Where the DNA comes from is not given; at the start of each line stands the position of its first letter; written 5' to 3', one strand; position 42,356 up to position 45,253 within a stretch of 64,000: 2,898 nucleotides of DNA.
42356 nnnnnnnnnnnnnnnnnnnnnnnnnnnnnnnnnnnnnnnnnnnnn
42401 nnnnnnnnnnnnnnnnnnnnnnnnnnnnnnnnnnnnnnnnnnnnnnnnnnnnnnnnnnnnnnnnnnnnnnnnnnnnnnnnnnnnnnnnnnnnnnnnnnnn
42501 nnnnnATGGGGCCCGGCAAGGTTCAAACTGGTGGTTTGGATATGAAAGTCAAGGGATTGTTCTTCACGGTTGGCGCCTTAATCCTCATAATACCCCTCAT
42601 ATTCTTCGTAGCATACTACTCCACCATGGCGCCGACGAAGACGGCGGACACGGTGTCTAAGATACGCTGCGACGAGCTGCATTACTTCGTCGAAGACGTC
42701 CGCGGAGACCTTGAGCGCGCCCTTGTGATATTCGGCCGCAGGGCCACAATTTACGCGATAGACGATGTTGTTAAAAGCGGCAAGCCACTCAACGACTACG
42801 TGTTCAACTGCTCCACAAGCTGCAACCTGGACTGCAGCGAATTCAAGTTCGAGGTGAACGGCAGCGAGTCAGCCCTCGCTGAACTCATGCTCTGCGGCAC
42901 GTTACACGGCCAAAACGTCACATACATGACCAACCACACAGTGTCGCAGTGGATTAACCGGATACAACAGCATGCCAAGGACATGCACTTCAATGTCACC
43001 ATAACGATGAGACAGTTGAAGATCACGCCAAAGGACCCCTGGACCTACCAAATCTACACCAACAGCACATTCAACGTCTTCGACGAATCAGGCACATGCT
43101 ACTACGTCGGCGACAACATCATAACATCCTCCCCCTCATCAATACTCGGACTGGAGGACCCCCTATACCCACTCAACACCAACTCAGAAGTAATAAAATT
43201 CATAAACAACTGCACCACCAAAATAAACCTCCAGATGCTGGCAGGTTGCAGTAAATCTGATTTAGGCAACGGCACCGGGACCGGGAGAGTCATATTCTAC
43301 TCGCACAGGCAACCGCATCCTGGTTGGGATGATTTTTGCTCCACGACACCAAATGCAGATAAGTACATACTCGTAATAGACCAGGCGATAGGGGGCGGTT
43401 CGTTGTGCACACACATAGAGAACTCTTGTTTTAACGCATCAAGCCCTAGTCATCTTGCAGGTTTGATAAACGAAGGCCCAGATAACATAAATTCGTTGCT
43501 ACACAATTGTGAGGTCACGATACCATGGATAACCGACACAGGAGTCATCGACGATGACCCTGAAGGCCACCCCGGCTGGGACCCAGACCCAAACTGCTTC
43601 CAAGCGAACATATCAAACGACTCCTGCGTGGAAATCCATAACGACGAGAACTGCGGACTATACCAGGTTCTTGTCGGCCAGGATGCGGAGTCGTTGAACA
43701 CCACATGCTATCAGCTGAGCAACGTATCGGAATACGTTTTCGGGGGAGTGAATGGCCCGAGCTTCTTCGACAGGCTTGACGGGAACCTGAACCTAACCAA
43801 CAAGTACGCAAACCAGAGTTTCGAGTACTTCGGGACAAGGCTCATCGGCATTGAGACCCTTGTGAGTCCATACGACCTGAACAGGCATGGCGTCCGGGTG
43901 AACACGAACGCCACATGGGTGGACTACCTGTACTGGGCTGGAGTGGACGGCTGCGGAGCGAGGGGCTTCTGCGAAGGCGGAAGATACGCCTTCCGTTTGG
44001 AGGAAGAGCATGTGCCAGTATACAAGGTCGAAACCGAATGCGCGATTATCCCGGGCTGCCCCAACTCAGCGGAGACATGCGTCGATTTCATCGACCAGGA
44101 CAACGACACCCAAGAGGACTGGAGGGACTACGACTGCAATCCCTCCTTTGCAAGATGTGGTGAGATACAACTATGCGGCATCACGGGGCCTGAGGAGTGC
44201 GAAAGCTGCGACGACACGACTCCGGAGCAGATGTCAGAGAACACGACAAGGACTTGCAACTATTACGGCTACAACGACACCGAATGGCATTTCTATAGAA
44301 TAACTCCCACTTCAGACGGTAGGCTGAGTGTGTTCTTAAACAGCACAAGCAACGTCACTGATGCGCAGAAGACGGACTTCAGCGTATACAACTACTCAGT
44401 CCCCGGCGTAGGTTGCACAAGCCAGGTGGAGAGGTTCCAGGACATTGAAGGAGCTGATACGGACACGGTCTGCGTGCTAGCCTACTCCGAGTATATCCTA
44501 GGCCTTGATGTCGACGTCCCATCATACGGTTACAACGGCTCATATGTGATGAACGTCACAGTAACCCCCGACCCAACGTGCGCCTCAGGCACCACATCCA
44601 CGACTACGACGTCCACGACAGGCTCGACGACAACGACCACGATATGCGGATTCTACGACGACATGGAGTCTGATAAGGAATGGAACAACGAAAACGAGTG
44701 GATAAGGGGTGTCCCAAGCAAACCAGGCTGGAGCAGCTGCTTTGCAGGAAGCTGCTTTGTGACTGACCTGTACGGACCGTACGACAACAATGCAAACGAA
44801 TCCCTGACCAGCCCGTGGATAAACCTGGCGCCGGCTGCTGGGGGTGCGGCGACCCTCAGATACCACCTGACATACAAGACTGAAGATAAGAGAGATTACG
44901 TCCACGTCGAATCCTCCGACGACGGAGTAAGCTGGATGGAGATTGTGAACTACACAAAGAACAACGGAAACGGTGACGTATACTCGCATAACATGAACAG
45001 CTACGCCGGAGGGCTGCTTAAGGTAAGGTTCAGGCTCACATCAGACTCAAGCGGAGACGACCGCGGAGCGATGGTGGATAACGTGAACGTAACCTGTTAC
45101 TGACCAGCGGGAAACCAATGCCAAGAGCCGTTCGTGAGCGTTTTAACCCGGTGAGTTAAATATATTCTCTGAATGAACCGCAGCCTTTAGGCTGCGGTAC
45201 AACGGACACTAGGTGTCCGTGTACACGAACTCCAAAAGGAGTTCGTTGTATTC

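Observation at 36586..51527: Roughly 15-kb type IV pilus-like locus combining giant prepilin-like proteins, a FlaI/TadA ATPase, a FlaH-like KaiC ATPase and a split FlaJ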

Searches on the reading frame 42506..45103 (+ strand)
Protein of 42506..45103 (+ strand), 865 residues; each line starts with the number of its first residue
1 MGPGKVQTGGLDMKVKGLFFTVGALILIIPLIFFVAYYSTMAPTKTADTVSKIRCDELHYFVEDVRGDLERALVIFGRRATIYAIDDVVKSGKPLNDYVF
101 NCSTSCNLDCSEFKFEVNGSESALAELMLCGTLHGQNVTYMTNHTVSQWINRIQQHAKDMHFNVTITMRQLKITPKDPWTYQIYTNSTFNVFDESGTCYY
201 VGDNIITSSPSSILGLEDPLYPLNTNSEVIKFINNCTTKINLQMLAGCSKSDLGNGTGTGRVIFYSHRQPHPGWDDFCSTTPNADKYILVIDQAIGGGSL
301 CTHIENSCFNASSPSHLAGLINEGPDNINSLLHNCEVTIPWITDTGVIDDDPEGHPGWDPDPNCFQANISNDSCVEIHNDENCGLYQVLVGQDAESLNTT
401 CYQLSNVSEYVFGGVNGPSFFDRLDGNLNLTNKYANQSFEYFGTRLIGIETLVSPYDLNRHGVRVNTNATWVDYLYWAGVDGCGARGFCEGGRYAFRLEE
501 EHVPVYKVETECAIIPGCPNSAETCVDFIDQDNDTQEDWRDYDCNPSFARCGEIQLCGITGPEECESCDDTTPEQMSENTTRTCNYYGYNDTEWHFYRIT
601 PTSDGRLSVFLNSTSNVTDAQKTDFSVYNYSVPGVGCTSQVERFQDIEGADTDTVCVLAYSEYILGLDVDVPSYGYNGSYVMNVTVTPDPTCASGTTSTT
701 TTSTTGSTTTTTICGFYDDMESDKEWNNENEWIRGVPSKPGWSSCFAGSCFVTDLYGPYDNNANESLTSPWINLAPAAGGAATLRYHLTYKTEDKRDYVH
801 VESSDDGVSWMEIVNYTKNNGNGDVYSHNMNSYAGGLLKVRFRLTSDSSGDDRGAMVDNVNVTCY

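Call 3: search_protein_families(library=pfam, proteins=[window:42506-45103:+], max_evalue=0.01)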
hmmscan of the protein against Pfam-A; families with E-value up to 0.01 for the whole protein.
window:42506-45103:+ (865 aa): 1 family
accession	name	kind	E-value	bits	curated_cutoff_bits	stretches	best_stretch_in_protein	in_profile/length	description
PF20773.4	InhA-like_MAM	-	2.5e-05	24.3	26.9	1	777-863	60-163/191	Immune inhibitor A-like, MAM domain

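Call 4: search_protein_families(library=ncbifam, proteins=[window:42506-45103:+], max_evalue=0.01)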
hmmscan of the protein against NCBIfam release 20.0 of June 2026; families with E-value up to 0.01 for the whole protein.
window:42506-45103:+ (865 aa): 2 families
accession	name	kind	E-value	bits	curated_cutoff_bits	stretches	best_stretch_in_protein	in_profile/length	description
NF033662.1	acid_disulf_rpt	repeat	0.0055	16.4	41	0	520-545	2-27/32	acidic double-disulfide repeat-containing protein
NF038112.1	myxo_dep_M36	subfamily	0.0095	13.1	1500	0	757-829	1025-1106/1604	myxosortase-dependent M36 family metallopeptidase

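Call 39: find_homologous_proteins(query=window:42542-45103:+, max_evalue=0.00001)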
Query window:42542-45103:+ (853 aa): 136 proteins with E <= 0.00001 among 8000 candidates; the best 120 are listed.
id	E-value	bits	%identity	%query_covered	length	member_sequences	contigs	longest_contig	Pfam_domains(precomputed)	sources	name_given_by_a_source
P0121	0.0e+0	2031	100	100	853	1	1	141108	PF20773.6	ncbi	ncbi:MAG: hypothetical protein V1744_01465 [Candidatus Altiarchaeota archaeon]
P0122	1.8e-281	954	51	99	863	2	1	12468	PF20773.6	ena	-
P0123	3.2e-271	920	50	100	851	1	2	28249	PF20773.6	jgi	jgi:hypothetical protein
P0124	1.3e-268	912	49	100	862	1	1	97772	-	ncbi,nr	ncbi:MAG: hypothetical protein GF416_06840 [Candidatus Altiarchaeales archaeon]|nr:hypothetical prot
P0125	2.7e-265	901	48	100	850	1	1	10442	PF20773.6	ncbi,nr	ncbi:MAG: immune inhibitor A [Candidatus Altiarchaeota archaeon]|nr:immune inhibitor A [Candidatus A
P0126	1.5e-264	898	49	99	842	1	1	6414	PF20773.6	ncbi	-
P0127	4.7e-263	893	49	100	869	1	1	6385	PF20773.6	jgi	jgi:hypothetical protein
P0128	3.2e-251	854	47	100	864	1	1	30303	PF20773.6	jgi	jgi:hypothetical protein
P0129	8.5e-251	853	48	100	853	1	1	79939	PF20773.6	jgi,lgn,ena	-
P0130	7.7e-244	830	46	100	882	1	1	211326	PF20773.6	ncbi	ncbi:MAG: hypothetical protein V1875_02395 [Candidatus Altiarchaeota archaeon]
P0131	3.8e-217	741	41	100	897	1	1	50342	PF20773.6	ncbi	ncbi:MAG: hypothetical protein ABIH11_00105 [Candidatus Altiarchaeota archaeon]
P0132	1.8e-212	726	49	77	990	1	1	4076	PF25275.2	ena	-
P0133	1.3e-193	664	45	79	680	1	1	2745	-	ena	-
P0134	2.8e-184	633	54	59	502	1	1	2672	-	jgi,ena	-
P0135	4.4e-183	629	50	59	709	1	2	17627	PF20773.6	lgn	-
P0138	1.0e-170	588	48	59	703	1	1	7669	PF20773.6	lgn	-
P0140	1.9e-165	570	48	59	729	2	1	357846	PF20773.6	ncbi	ncbi:MAG: hypothetical protein V1921_04690 [Candidatus Altiarchaeota archaeon]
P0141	3.2e-156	540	47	58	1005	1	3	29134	PF17957.8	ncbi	-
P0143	5.5e-155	536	45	60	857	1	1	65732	PF20773.6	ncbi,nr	ncbi:MAG: immune inhibitor A [Candidatus Altiarchaeota archaeon]|nr:immune inhibitor A [Candidatus A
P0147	4.9e-152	526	46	56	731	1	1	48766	PF20773.6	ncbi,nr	ncbi:Immune inhibitor A peptidase M6 [uncultured archaeon]|nr:Immune inhibitor A peptidase M6 [uncul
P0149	2.4e-146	507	46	61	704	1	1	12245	PF17957.8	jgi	jgi:hypothetical protein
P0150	3.6e-146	507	46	59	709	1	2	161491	PF17957.8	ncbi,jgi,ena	-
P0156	4.1e-142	493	44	60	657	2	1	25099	PF17957.8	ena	-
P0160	3.3e-139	484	45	58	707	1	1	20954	PF17957.8,PF25788.3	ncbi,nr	ncbi:MAG: hypothetical protein JXB14_05685 [Candidatus Altiarchaeota archaeon]|nr:hypothetical prote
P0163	9.8e-138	479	43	58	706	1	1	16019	PF17957.8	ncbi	-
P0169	7.0e-135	469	44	65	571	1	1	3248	PF20773.6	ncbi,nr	ncbi:MAG: hypothetical protein NTU61_02545, partial [Candidatus Altiarchaeota archaeon]|nr:hypotheti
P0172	1.6e-131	458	45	56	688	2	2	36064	PF17957.8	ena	-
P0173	2.0e-131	458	42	59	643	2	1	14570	PF17957.8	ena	-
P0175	7.6e-131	456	45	58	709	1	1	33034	PF17957.8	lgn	-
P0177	3.4e-130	454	45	58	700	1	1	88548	PF17957.8,PF25788.3,PF00041.28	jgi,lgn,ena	-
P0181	5.2e-129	450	45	57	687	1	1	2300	PF17957.8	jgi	jgi:hypothetical protein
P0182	5.8e-129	450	43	61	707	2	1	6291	PF17957.8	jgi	-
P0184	1.2e-127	445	42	59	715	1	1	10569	PF17957.8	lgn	-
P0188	1.0e-126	442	43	58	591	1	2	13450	PF17957.8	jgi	-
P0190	2.9e-126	441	42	58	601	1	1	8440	PF17957.8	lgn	-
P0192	3.3e-125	437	44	58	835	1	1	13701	PF17957.8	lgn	-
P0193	5.7e-125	436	43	60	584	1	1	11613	PF07495.20,PF17957.8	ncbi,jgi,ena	-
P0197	4.8e-121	423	41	58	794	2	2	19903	PF17957.8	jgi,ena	-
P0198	2.6e-120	421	41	64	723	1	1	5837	PF17957.8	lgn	-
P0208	2.6e-113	398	40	60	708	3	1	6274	PF17957.8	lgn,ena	-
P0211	1.2e-111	392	40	58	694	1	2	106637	PF17957.8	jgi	-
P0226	7.2e-107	377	40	58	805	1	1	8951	PF17957.8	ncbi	-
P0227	7.1e-106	373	36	59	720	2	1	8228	PF17957.8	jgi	-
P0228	1.6e-105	372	40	58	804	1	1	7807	PF17957.8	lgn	-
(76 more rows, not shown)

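Call 60: predict_structure(alignment_id=A2)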
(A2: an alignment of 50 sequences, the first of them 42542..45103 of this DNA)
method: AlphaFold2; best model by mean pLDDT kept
length: 853 residues; sequences in the alignment: 50
mean_pLDDT: 87.6   pTM: 0.63
mean pLDDT of the five models: 87.6, 87.1, 86.6, 86.2, 85.5
residues with pLDDT >= 90: 516; 70-90: 259; 50-70: 51; < 50: 27
segments of 3 or more residues with pLDDT < 50: 30-34, 507-509, 683-699
pLDDT, mean of each block of 10 residues (from residue 1): 68 87 72 56 87 94 96 96 97 90 93 97 94 94 94 95 97 95 88 95 97 96 89 91 95 74 88 94 73 91 95 75 90 86 76 89 93 93 95 81 94 98 96 94 96 97 98 93 94 90 64 78 81 80 75 73 91 88 93 95 87 89 70 90 93 89 88 93 40 38 84 82 82 87 85 95 84 96 95 96 93 94 95 89 94 82
secondary structure, 60 per line:
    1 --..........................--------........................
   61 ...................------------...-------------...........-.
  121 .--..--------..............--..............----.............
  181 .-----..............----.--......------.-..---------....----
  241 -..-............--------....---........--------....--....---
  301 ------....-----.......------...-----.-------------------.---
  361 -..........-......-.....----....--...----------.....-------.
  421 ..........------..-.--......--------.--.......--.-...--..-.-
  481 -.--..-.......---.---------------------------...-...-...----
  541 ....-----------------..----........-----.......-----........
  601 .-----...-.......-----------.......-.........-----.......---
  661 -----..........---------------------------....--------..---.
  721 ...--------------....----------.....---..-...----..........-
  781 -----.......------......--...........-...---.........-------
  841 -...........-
elements in order (helices of 4 or more, strands of 3 or more residues): H3-28 H37-79 H108-118 H134-147 E150-163 E168-181 E187-200 H208-213 E233-236 E245-252 H253-256 H265-268 E275-279 H288-291 H294-297 E307-310 H316-322 E329-331 E362-368 E373-378 E389-392 H408-412 H420-430 H443-448 H461-466 E471-473 H488-494 E541-544 E568-575 E581-587 E593-601 E611-617 E629-635 E637-645 E651-657 E666-675 E703-706 E720-723 E738-741 E752-756 E770-779 E786-792 E799-804 E807-817 E825-833 E842-852

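Call 64: fold_search(model_id=the predicted structure, library=pdb)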
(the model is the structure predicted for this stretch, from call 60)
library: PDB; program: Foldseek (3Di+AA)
matches with E <= 10: 1772; with E <= 0.001: 289
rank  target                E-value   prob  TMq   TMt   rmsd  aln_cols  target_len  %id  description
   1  5b4x_A                1.1e-10  1.00  0.14  0.17  20.8       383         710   10  Crystal structure of the ApoER2 ectodomain in complex with the Reelin R56 fragment (released 2017-04-26)
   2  8zj4_A                3.2e-10  1.00  0.15  0.21  17.4       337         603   12  trypsinogen-EP-N619A (released 2025-05-21)
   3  8ivw_A                7.3e-10  1.00  0.11  0.19  17.2       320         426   12  Crystal structure of NRP2 in complex with aNRP2-10 Fab fragment (released 2023-07-12)
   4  8ivw_J                7.7e-10  1.00  0.12  0.20  17.1       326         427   12  Crystal structure of NRP2 in complex with aNRP2-10 Fab fragment (released 2023-07-12)
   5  2e26_A                8.2e-10  1.00  0.14  0.17  21.2       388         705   10  Crystal structure of two repeat fragment of reelin (released 2007-05-22)
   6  2qqo_A                1.1e-09  1.00  0.11  0.19  17.5       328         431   12  Crystal Structure of the a2b1b2 Domains from Human Neuropilin-2 (released 2007-11-20)
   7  8zi4_A                1.3e-09  1.00  0.16  0.22  17.3       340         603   14  Cryo-EM structure of wtEP-trypsinogen (released 2025-05-21)
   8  5x7o_A                1.3e-09  1.00  0.15  0.11  15.4       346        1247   13  Crystal structure of Paenibacillus sp. 598K alpha-1,6-glucosyltransferase (released 2017-07-26)
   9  7lyu_A                1.4e-09  1.00  0.14  0.30  19.8       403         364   10  Reelin repeat 8 (released 2022-06-15)
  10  2qqo_B                1.4e-09  1.00  0.11  0.19  17.1       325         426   12  Crystal Structure of the a2b1b2 Domains from Human Neuropilin-2 (released 2007-11-20)
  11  3a7q_A                2.0e-09  1.00  0.15  0.18  19.6       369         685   12  Structural basis for specific recognition of reelin by its receptors (released 2010-03-23)
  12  8ivx_A                2.0e-09  1.00  0.11  0.20  16.7       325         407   12  Crystal structure of NRP2 in complex with aNRP2-14 Fab fragment (released 2023-07-12)
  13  6a48                  2.8e-09  1.00  0.11  0.15  22.2       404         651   12  Crystal structure of reelin N-terminal region (released 2019-06-19)
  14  8ziy_A                3.1e-09  1.00  0.15  0.20  17.5       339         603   13  trypsinogen-EP-E574A (released 2025-05-21)
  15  8h3u_A                5.7e-09  1.00  0.16  0.23  17.3       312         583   14  Inhibitor-bound EP, polyA model (released 2022-11-23)
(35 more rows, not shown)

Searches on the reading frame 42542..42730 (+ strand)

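Call 29: search_protein_families(library=pfam, proteins=[window:42542-42730:+], max_evalue=1)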
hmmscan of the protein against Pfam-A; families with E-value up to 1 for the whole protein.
window:42542-42730:+ (63 aa): 1 family
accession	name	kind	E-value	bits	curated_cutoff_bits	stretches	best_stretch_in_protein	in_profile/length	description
PF10166.14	DUF2368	-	0.21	11.7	25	1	12-35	80-103/134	Uncharacterised conserved protein (DUF2368)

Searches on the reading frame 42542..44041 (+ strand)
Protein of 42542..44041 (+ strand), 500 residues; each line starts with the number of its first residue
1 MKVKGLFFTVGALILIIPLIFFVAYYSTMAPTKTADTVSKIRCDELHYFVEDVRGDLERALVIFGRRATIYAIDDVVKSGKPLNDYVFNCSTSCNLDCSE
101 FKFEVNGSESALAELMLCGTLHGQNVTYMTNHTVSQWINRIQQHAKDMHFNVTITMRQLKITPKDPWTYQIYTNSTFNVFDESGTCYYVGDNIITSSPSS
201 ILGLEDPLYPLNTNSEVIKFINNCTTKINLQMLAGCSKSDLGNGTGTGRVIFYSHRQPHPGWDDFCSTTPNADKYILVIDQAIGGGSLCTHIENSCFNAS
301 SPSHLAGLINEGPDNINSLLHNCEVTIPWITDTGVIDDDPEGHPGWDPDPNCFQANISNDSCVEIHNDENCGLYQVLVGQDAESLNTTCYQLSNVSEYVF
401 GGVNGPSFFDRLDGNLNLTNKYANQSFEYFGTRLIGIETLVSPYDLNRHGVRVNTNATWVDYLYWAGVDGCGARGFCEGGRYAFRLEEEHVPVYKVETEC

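Call 91: search_protein_representatives(protein=window:42542-44041:+)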
Query: 500 residues. Proteins with E-value up to 0.001 (for the whole library): 521; up to 1e-10: 244; up to 1e-30: 62. The best 150 are listed.
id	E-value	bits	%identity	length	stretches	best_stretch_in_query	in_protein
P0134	3.6e-185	632.8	56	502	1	1-500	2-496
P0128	1.3e-172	591.4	55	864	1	3-500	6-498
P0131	4.2e-167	573.2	51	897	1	2-500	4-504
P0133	1.2e-157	541.9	48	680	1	3-500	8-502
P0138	5.6e-150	516.7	49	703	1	4-500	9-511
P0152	2.4e-144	498.1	47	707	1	3-500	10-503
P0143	4.3e-143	494.0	46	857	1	1-500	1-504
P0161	8.6e-139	479.8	46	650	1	2-500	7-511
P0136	4.6e-137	474.1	45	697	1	4-500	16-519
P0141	1.6e-136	472.3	49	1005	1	1-497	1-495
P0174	3.3e-130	451.4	44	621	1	3-500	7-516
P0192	2.7e-126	438.6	46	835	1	4-497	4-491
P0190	3.7e-126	438.1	44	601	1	4-500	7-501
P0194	2.7e-124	431.9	44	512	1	4-495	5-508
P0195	1.5e-121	422.9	43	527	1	3-500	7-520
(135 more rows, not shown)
